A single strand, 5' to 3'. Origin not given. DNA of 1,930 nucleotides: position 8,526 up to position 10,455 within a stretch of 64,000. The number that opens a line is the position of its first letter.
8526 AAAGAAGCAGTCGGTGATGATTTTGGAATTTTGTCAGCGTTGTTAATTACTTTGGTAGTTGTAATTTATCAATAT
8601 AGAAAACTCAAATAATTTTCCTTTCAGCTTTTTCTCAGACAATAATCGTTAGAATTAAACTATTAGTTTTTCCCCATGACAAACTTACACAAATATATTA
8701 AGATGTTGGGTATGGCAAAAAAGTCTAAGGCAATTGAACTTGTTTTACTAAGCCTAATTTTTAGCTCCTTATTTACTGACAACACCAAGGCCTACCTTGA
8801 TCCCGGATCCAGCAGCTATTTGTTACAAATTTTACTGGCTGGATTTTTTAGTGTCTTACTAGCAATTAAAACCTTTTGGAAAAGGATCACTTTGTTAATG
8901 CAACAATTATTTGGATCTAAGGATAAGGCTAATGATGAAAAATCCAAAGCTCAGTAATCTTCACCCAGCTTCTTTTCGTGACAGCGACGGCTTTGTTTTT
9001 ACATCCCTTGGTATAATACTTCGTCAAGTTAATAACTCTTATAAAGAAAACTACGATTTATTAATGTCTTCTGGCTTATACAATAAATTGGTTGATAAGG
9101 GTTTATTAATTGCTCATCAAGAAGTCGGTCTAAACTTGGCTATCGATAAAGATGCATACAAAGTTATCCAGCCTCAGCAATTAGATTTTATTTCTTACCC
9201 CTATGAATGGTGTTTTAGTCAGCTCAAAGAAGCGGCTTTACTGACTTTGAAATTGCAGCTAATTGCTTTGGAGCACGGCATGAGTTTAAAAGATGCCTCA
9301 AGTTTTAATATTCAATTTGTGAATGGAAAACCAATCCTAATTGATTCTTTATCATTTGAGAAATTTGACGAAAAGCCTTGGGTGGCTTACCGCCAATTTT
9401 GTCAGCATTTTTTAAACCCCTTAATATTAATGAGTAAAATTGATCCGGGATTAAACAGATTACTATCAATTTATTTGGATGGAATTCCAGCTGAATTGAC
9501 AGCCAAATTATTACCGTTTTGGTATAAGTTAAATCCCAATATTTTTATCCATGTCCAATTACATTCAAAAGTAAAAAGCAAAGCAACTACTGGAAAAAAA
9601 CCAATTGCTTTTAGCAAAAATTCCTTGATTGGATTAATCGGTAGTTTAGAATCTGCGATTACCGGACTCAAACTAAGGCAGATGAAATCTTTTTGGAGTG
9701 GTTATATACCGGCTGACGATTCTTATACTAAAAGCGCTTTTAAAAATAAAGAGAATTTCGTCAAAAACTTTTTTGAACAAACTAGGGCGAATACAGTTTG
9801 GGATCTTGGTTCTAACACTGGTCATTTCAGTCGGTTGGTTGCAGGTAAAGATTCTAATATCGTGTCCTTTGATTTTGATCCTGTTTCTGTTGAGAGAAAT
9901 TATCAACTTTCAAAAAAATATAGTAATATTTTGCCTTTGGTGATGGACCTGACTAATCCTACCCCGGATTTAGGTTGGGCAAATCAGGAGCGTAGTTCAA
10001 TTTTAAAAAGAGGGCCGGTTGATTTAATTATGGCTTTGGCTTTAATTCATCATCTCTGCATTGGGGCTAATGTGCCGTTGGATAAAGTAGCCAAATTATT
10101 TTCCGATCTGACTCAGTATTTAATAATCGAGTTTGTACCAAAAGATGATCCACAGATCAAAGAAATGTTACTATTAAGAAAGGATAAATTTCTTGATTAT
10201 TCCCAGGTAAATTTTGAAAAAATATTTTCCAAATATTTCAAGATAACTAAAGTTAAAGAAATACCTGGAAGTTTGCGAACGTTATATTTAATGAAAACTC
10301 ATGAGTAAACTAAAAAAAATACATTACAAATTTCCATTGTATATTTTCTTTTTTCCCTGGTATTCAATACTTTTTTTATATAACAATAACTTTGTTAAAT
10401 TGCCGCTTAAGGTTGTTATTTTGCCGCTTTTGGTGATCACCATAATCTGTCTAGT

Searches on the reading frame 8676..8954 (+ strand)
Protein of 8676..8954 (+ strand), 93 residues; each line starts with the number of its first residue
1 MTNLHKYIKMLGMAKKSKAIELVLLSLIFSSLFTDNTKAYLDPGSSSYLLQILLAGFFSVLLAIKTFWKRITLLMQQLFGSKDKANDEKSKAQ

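Call 43: search_protein_families(library=pfam, proteins=[window:8676-8954:+], max_evalue=0.001)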
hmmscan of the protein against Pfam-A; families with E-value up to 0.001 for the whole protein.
window:8676-8954:+ (93 aa): 0 families

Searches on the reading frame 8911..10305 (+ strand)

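Call 43: search_protein_families(library=pfam, proteins=[window:8911-10305:+], max_evalue=0.001)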
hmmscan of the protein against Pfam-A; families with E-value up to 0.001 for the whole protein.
window:8911-10305:+ (465 aa): 1 family
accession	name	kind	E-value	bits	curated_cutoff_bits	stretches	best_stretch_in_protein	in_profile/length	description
PF08242.18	Methyltransf_12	-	0.00096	20.3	30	0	298-388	2-79/98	Methyltransferase domain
